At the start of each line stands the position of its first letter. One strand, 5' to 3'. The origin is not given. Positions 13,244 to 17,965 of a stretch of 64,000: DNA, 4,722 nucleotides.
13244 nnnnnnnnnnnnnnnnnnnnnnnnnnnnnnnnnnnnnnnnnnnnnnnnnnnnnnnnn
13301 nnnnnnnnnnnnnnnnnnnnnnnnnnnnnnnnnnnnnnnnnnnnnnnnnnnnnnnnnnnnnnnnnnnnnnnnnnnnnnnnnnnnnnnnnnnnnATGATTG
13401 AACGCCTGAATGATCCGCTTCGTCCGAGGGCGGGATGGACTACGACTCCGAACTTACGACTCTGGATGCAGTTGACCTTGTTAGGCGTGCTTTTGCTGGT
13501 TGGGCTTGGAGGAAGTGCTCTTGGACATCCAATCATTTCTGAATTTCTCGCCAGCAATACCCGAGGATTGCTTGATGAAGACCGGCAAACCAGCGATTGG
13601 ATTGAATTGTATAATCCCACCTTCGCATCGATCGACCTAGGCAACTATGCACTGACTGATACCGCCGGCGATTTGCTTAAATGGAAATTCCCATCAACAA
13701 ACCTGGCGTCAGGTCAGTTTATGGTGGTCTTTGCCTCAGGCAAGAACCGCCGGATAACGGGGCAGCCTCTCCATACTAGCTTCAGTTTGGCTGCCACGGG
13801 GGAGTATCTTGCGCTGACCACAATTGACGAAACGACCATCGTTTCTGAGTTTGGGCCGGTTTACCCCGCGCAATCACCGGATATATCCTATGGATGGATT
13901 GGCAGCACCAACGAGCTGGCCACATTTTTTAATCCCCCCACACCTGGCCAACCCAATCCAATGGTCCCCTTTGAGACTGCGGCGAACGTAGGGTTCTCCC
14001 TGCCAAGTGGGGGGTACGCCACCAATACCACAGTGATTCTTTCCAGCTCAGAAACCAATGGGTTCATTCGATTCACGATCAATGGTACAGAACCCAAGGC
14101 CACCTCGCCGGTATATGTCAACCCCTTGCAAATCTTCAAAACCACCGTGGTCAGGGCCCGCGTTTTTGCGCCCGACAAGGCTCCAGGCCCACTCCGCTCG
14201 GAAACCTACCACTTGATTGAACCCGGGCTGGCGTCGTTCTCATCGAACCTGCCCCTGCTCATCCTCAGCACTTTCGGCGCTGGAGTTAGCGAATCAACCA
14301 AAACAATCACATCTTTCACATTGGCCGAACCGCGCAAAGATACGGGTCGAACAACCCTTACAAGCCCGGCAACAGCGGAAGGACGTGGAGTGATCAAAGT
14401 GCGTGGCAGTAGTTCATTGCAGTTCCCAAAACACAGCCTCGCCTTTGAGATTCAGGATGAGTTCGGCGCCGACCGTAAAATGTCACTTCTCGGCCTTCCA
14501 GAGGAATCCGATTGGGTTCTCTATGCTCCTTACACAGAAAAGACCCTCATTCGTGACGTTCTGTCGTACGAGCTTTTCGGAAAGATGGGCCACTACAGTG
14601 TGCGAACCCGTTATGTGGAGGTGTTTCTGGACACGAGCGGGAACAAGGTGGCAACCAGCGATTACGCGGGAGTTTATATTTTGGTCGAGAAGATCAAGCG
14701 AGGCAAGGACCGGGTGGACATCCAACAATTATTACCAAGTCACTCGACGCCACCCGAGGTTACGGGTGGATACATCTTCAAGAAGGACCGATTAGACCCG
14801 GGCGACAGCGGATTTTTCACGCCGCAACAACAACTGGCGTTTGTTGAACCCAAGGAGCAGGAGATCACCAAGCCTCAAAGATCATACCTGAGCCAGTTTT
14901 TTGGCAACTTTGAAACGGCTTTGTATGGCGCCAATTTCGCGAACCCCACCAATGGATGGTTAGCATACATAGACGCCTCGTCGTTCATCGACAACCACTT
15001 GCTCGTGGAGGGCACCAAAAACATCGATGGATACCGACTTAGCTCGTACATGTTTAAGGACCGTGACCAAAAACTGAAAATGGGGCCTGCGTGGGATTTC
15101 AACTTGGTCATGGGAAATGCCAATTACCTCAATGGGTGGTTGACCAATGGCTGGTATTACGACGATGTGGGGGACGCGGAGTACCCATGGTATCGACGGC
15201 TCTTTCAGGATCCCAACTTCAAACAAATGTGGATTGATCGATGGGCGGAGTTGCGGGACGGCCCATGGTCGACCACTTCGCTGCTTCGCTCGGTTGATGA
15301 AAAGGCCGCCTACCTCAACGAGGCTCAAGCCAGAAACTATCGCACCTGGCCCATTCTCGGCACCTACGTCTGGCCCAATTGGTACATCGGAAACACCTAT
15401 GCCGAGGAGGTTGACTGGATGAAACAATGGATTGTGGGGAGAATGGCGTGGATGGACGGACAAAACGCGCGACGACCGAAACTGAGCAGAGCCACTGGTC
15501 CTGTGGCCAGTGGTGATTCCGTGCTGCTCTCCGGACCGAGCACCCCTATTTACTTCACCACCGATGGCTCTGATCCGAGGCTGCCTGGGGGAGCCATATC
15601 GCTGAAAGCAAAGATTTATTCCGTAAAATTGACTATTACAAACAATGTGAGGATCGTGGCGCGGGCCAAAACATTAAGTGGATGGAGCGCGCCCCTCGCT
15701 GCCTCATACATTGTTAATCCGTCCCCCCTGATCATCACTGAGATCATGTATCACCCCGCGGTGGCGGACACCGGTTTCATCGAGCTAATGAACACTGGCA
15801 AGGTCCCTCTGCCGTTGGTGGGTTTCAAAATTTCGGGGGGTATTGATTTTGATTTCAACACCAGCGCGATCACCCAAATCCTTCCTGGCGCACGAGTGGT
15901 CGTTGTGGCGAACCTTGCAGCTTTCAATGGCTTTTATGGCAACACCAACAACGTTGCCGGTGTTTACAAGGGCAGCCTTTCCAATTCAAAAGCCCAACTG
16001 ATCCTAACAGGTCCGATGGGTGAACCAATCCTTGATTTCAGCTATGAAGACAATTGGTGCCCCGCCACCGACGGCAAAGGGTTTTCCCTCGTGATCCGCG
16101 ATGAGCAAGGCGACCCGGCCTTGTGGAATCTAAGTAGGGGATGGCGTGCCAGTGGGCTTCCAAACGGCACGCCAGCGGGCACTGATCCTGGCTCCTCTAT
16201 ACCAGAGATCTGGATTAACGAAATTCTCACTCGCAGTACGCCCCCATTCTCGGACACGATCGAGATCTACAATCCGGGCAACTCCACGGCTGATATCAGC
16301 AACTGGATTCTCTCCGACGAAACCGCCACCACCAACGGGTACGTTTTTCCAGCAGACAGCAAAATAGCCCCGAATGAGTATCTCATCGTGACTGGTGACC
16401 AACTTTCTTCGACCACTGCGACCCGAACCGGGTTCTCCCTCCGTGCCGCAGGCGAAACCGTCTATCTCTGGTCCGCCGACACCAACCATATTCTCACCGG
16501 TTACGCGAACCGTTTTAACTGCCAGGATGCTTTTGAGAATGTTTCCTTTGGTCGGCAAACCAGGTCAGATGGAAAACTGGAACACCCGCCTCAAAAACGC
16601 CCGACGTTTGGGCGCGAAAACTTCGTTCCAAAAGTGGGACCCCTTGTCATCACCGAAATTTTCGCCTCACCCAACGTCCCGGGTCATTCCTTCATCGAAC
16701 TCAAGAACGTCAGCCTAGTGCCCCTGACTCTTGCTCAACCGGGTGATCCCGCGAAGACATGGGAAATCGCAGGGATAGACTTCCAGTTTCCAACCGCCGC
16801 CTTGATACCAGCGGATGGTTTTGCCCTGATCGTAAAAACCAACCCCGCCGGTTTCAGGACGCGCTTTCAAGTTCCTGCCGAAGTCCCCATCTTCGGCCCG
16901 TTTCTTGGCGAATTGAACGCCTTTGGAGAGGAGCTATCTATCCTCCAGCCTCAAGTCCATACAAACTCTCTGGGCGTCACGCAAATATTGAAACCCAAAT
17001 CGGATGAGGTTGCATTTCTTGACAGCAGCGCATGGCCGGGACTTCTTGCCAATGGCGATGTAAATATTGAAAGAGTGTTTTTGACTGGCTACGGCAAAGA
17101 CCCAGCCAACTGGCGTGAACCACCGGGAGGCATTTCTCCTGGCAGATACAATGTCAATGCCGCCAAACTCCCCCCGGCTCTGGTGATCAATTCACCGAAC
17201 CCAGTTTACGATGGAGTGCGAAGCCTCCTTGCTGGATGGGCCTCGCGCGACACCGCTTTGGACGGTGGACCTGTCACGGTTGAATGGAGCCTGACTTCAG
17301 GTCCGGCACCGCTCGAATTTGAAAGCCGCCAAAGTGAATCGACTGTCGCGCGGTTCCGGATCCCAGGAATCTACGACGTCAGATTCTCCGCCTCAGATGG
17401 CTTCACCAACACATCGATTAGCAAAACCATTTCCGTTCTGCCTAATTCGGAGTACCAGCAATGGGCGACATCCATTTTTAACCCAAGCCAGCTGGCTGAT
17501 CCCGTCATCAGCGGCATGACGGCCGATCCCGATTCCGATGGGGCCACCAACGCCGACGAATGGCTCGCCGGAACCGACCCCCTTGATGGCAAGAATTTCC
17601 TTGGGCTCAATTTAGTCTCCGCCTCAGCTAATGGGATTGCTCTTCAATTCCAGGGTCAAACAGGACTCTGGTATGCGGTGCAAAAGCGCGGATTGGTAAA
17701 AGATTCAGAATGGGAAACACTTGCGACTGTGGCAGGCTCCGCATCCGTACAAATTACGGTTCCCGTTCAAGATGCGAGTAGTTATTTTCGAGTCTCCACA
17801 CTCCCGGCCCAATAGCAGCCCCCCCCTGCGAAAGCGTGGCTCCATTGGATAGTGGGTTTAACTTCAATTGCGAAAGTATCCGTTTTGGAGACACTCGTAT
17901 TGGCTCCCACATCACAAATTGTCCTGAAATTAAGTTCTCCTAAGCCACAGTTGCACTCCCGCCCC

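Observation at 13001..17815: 1470-aa secreted lamin-tail x4 / CotH kinase-like / PKD protein, with its reading frame running back into the EF-hand gene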

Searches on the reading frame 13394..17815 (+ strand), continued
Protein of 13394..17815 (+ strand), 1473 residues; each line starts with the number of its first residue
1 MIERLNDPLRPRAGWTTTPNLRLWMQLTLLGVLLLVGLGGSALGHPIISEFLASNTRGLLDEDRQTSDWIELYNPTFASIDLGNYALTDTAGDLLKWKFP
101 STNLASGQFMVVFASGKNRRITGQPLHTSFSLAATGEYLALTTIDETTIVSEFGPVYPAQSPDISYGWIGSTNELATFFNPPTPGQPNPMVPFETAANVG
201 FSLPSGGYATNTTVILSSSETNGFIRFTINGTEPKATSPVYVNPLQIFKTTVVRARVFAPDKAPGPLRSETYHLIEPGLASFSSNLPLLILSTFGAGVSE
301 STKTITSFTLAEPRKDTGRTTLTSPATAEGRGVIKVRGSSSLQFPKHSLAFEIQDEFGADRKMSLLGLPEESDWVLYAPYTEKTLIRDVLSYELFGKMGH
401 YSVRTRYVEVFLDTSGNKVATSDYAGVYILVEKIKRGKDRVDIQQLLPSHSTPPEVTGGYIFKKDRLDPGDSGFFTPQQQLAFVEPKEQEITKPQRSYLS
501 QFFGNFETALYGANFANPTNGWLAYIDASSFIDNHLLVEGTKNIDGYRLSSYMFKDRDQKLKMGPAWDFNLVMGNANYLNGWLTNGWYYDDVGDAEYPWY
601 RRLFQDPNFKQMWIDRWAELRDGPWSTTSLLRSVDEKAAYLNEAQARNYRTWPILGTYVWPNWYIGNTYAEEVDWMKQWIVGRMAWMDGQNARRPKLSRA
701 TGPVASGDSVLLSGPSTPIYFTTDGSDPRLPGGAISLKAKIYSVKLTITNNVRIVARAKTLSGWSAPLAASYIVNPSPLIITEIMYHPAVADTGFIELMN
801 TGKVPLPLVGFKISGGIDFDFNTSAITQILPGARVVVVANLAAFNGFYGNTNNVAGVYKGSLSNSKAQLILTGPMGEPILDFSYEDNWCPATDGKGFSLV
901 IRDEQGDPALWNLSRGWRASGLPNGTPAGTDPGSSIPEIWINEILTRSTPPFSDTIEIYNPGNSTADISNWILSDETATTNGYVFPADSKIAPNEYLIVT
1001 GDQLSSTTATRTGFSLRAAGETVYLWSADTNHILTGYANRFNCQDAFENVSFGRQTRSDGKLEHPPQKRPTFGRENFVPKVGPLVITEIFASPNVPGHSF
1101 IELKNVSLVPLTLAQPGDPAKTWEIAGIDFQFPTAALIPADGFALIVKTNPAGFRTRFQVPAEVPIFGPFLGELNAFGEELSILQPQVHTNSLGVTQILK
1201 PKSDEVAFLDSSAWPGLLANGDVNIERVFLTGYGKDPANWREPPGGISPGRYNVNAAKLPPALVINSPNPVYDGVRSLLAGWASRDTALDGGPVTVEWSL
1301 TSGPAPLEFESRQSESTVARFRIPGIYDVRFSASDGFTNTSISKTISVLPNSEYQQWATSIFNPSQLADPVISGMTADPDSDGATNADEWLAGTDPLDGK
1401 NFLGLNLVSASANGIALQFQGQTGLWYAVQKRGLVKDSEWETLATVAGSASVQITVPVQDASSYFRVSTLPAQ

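Call 16: find_encoding_contigs(protein=P0001, flank=10000, max_places=3)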
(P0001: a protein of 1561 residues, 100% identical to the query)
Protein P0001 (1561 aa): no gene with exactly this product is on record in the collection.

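Call 17: find_encoding_contigs(protein=P0004, flank=10000, max_places=3)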
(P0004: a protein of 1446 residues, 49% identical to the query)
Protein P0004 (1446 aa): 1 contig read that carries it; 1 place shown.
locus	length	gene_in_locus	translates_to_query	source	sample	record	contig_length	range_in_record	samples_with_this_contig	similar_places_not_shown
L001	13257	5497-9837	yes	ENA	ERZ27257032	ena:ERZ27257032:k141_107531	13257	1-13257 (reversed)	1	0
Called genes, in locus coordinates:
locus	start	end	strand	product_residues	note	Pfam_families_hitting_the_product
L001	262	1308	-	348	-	PF01479:S4 (weak), PF00849:PseudoU_synth_2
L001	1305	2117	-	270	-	PF01790:LGT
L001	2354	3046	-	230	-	-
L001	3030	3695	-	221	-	PF16357:PepSY_TM_like_2, PF03929:PepSY_TM (faint)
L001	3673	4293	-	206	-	PF01844:HNH (faint)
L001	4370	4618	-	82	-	-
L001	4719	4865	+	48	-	-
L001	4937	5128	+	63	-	-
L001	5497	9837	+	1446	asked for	PF00932:LTD, PF13290:CHB_HEX_C_1, PF13287:Fn3_assoc (weak), PF08757:CotH, PF00932:LTD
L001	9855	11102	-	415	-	PF07679:I-set, PF13927:Ig_3, PF07679:I-set, PF13895:Ig_2 (weak), PF13927:Ig_3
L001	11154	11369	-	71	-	PF14086:DUF4266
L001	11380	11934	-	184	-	PF00578:AhpC-TSA, PF08534:Redoxin, PF00085:Thioredoxin, PF13905:Thioredoxin_8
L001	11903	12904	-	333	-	PF02424:ApbE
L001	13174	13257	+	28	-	?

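Call 18: find_related_loci(query=window:13466-17815:+, collection=genome_contigs, flank=10000)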
Query window:13466-17815:+ (1449 aa) in genome_contigs; peptide patterns used: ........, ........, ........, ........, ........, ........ (x = any residue, [..] = any of these).
599 stretches matched a pattern (row limit reached: there are more); 562 encode a relative of the query (tblastn E <= 1e-3); the best 80 are kept; 80 distinct loci.
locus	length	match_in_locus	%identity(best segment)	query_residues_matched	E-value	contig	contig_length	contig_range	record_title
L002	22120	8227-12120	40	23-1225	0e+0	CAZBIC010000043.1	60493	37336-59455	MAG TPA_asm: uncultured Bifidobacterium sp. isolate SRP302895_co1_406 genome assembly, contig: NODE_886_length_60493_cov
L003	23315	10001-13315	43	23-1030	2e-163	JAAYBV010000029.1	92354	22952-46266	MAG: Phycisphaerae bacterium isolate AS06rmzACSIP_359 85040_AS06, whole genome shotgun sequence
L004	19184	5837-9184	42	23-1030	1e-161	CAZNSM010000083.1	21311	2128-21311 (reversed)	MAG TPA_asm: uncultured Pirellulales bacterium isolate binchicken_co43_162 genome assembly, contig: NODE_4331_length_213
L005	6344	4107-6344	41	23-719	5e-158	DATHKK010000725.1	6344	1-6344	MAG TPA_asm: Candidatus Limnocylindria bacterium isolate SMAG_U12578 k141_352299, whole genome shotgun sequence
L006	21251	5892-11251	39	2-1220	1e-151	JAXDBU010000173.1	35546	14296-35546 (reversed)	MAG: Sedimentisphaerales bacterium isolate POMEDNA-B26 Raw2_k127_1593139, whole genome shotgun sequence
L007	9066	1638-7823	35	20-1217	9e-143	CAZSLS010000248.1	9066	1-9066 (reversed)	MAG TPA_asm: uncultured Planctomycetaceae bacterium isolate SRP260945_co1_237 genome assembly, contig: NODE_13786_length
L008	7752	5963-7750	42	23-1030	8e-125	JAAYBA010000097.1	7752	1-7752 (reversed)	MAG: Planctomycetota bacterium isolate AS06rmzACSIP_229 67862_AS06, whole genome shotgun sequence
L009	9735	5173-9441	34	3-1217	3e-121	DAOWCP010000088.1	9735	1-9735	MAG TPA_asm: Phycisphaerae bacterium isolate CSMAG_1890 CSMAG_1890_k141_2781073_length_9735_cov_9.9512, whole genome sho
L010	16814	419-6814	28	17-1445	1e-113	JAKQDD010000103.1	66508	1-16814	MAG: Verrucomicrobiota bacterium isolate USDE_maxbin.037 k141_1286439, whole genome shotgun sequence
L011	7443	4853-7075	35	3-1029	2e-113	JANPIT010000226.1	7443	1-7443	MAG: Opitutaceae bacterium isolate VAR_61_metabat_518 VAR_61_k141_1257998, whole genome shotgun sequence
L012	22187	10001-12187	36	17-1029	9e-113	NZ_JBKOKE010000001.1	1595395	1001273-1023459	Horticoccus sp. 23ND18S-11 23ND18S-11_1, whole genome shotgun sequence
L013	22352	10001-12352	34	13-1001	1e-109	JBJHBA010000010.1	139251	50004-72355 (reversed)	MAG: Verrucomicrobiota bacterium isolate SF2967_J5348.semibin_refined.143 NODE_136_length_139251_cov_28.515454, whole ge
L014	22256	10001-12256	34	1-1029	2e-108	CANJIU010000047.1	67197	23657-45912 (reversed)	MAG: Opitutae bacterium isolate RH-23may17-1042 genome assembly, contig: RH-23may17-C2895, whole genome shotgun sequence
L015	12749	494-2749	35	18-1029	2e-106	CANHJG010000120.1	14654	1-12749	MAG: Opitutae bacterium isolate RE-23may17-750 genome assembly, contig: RE-23may17-C15660, whole genome shotgun sequence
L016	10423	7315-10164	34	23-748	4e-90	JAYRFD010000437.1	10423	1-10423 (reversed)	MAG: Polyangia bacterium isolate SH_SHASGE3bin.23 k141_588324, whole genome shotgun sequence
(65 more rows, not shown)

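Call 37: find_encoding_contigs(protein=P0008, flank=8000, max_places=2)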
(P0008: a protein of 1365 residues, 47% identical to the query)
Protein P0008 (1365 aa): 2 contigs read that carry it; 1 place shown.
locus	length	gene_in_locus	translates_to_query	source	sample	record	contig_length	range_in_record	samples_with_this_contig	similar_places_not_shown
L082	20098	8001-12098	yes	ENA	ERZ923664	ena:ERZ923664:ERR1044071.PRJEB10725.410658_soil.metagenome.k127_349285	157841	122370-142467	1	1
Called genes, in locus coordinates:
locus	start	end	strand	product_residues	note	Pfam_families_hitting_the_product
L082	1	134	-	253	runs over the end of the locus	PF02151:UVR (weak)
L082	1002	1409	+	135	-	-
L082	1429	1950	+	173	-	-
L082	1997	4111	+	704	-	PF00989:PAS, PF08448:PAS_4, PF13426:PAS_9, PF00512:HisKA, PF02518:HATPase_c, PF00072:Response_reg, PF23198:PDE8A_N (weak), PF00072:Response_reg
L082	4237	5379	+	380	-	PF00702:Hydrolase, PF12710:HAD (faint), PF13419:HAD_2, PF13242:Hydrolase_like, PF00293:NUDIX, PF14815:NUDIX_4 (faint)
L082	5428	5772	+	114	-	PF02152:FolB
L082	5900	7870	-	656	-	PF00135:COesterase, PF20434:BD-FAE, PF07859:Abhydrolase_3, PF12697:Abhydrolase_6 (weak), PF00326:Peptidase_S9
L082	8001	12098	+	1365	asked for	PF00932:LTD, PF13287:Fn3_assoc, PF13290:CHB_HEX_C_1, PF08757:CotH, PF00932:LTD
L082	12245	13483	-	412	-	PF00155:Aminotran_1_2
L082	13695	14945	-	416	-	PF00070:Pyr_redox (faint), PF01266:DAO, PF03486:HI0933_like (faint), PF07992:Pyr_redox_2 (faint), PF13450:NAD_binding_8 (faint)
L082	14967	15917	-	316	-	PF05544:Pro_racemase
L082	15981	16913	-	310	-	PF00701:DHDPS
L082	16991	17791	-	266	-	PF01738:DLH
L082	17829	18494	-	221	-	PF00775:Dioxygenase_C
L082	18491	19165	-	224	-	PF05899:Cupin_3 (weak), PF07883:Cupin_2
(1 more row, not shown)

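Call 38: find_encoding_contigs(protein=P0016, flank=8000, max_places=2)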
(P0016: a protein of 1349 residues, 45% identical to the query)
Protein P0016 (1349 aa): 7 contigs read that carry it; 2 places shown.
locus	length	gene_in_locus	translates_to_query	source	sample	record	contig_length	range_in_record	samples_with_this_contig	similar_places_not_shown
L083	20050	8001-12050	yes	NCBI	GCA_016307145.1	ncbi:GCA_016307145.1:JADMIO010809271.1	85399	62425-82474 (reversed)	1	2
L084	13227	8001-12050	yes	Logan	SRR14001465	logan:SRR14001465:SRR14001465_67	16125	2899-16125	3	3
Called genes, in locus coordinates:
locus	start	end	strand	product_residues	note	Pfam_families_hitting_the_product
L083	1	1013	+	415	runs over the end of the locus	PF02378:PTS_EIIC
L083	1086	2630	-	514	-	PF02321:OEP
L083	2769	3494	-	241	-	PF00005:ABC_tran, PF13304:AAA_21 (faint)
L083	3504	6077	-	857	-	PF12704:MacB_PCD, PF02687:FtsX, PF12704:MacB_PCD, PF02687:FtsX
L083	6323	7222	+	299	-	PF00480:ROK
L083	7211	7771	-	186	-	PF02622:DUF179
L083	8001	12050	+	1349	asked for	PF00932:LTD, PF13287:Fn3_assoc, PF13290:CHB_HEX_C_1, PF08757:CotH, PF13287:Fn3_assoc, PF00932:LTD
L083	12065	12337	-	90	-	-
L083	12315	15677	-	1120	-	PF05048:NosD (weak), PF13229:Beta_helix, PF00028:Cadherin (faint), PF05345:He_PIG, PF16184:Cadherin_3 (faint), PF17963:Big_9 (faint), PF18957:RibLong (faint), PF05345:He_PIG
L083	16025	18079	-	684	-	PF00795:CN_hydrolase, PF02540:NAD_synthase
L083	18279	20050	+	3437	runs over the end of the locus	PF00932:LTD, PF08757:CotH, PF00932:LTD, PF05345:He_PIG, PF17963:Big_9 (weak), PF05345:He_PIG, PF18957:RibLong (weak), PF05345:He_PIG, +6 more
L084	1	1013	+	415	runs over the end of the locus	PF02378:PTS_EIIC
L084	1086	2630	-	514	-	PF02321:OEP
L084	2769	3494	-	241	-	PF00005:ABC_tran, PF13304:AAA_21 (faint)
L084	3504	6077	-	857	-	PF12704:MacB_PCD, PF02687:FtsX, PF12704:MacB_PCD, PF02687:FtsX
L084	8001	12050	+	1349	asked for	PF00932:LTD, PF13287:Fn3_assoc, PF13290:CHB_HEX_C_1, PF08757:CotH, PF13287:Fn3_assoc, PF00932:LTD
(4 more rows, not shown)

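Call 39: find_encoding_contigs(protein=P0005, flank=8000, max_places=2)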
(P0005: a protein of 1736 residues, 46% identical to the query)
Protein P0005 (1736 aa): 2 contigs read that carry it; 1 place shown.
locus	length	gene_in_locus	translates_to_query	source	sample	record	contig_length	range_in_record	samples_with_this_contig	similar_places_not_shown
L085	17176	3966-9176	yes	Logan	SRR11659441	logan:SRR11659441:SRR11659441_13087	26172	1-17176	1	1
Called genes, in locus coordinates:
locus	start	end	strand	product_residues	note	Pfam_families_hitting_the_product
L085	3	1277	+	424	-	?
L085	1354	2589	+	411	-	-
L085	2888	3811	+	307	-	PF04773:FecR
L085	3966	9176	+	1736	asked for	PF00932:LTD, PF13287:Fn3_assoc, PF13290:CHB_HEX_C_1, PF08757:CotH, PF13290:CHB_HEX_C_1 (weak), PF00932:LTD, PF22352:K319L-like_PKD (weak)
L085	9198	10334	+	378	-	PF00070:Pyr_redox (faint), PF00890:FAD_binding_2 (faint), PF01266:DAO, PF07992:Pyr_redox_2 (faint), PF12831:FAD_oxidored (weak), PF13450:NAD_binding_8 (weak)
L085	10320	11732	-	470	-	PF00171:Aldedh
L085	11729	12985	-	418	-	PF01663:Phosphodiest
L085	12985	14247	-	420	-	PF07690:MFS_1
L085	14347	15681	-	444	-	-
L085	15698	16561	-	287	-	PF20434:BD-FAE, PF01738:DLH, PF07859:Abhydrolase_3, PF00326:Peptidase_S9 (faint)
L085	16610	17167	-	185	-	PF05685:Uma2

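Call 47: list_cluster_members(proteins=[P0001, P0002])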
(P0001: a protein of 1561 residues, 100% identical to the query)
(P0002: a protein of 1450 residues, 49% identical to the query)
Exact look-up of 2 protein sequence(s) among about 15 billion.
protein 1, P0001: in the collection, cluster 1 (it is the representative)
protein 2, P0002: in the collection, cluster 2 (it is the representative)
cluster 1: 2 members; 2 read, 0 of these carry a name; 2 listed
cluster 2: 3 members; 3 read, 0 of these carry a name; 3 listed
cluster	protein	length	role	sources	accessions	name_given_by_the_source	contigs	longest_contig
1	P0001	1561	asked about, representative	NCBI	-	-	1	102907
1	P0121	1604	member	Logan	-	-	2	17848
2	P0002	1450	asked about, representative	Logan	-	-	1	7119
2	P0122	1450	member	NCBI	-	-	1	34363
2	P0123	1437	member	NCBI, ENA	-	-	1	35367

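Call 48: find_encoding_contigs(protein=P0122, flank=10000, max_places=2)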
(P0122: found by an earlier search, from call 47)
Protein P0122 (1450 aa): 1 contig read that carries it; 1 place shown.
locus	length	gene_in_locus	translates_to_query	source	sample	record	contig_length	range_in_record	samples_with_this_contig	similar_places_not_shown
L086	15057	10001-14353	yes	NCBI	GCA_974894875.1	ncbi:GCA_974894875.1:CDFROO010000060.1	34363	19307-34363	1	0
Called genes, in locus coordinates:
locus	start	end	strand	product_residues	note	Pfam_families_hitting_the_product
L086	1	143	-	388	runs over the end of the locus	PF00930:DPPIV_N (faint), PF26550:Tricorn_2nd (weak), PF26549:Tricorn_N, PF26550:Tricorn_2nd (weak), PF07676:PD40 (weak), PF26549:Tricorn_N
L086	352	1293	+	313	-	PF00294:PfkB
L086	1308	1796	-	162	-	-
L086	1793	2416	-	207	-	PF07638:Sigma70_ECF (weak), PF04542:Sigma70_r2, PF08281:Sigma70_r4_2, PF04545:Sigma70_r4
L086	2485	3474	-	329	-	PF00348:polyprenyl_synt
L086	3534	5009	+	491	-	PF10082:BBP2_2 (faint)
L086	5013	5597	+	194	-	PF02563:Poly_export, PF22461:SLBB_2, PF10531:SLBB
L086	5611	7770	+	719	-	PF02706:Wzz, PF13807:GNVR, PF01656:CbiA (weak), PF10609:ParA, PF13614:AAA_31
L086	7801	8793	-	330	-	PF00849:PseudoU_synth_2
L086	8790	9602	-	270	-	PF01790:LGT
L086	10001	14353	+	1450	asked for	PF00932:LTD, PF13290:CHB_HEX_C_1, PF13287:Fn3_assoc, PF08757:CotH, PF00932:LTD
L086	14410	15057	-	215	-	?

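Call 49: find_encoding_contigs(protein=P0121, flank=10000, max_places=2)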
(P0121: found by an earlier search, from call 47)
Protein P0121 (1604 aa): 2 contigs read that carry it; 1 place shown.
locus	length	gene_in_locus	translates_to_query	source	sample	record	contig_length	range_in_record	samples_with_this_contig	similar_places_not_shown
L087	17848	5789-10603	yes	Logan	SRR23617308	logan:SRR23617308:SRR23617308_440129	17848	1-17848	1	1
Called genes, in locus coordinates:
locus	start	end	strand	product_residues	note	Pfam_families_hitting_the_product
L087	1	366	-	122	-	?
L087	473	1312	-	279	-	PF04982:TM_HPP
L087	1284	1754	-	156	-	PF01047:MarR, PF12802:MarR_2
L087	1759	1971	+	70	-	-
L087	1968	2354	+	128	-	-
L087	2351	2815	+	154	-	PF13489:Methyltransf_23 (weak), PF05175:MTS (weak), PF13649:Methyltransf_25, PF13847:Methyltransf_31, PF08241:Methyltransf_11, PF08242:Methyltransf_12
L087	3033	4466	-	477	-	PF00672:HAMP, PF00512:HisKA, PF02518:HATPase_c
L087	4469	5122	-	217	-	PF00072:Response_reg, PF00486:Trans_reg_C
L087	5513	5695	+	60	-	-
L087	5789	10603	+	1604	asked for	PF00932:LTD, PF13287:Fn3_assoc, PF13290:CHB_HEX_C_1, PF08757:CotH, PF00932:LTD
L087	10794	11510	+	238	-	PF00483:NTP_transferase, PF12804:NTP_transf_3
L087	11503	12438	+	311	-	PF01370:Epimerase, PF04321:RmlD_sub_bind (weak), PF16363:GDP_Man_Dehyd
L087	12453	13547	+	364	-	PF13439:Glyco_transf_4 (weak), PF13477:Glyco_trans_4_2, PF00534:Glycos_transf_1, PF13692:Glyco_trans_1_4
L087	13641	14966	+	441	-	PF25919:BSH_CusB (faint), PF25917:BSH_RND, PF25973:BSH_CzcB (weak), PF25984:BSH_YknX (weak), PF25990:Beta-barrel_YknX, PF25975:CzcB_C (weak), PF25989:YknX_C (weak)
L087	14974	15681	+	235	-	PF00005:ABC_tran, PF02463:SMC_N (faint), PF13304:AAA_21 (faint)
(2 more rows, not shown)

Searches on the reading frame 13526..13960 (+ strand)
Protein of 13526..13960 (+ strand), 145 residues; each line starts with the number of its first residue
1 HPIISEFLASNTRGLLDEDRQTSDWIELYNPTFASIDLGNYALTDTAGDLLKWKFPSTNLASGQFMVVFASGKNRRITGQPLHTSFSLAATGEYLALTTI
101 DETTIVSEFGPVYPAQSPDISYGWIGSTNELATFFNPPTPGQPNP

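Call 9: search_protein_families(library=pfam, proteins=[window:13526-13960:+], max_evalue=1)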
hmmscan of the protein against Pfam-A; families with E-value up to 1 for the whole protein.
seq(145 aa): 1 family
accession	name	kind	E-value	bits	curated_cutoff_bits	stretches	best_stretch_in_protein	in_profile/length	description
PF00932.25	LTD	-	1.9e-12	47.9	34.3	1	16-99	22-96/109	Lamin Tail Domain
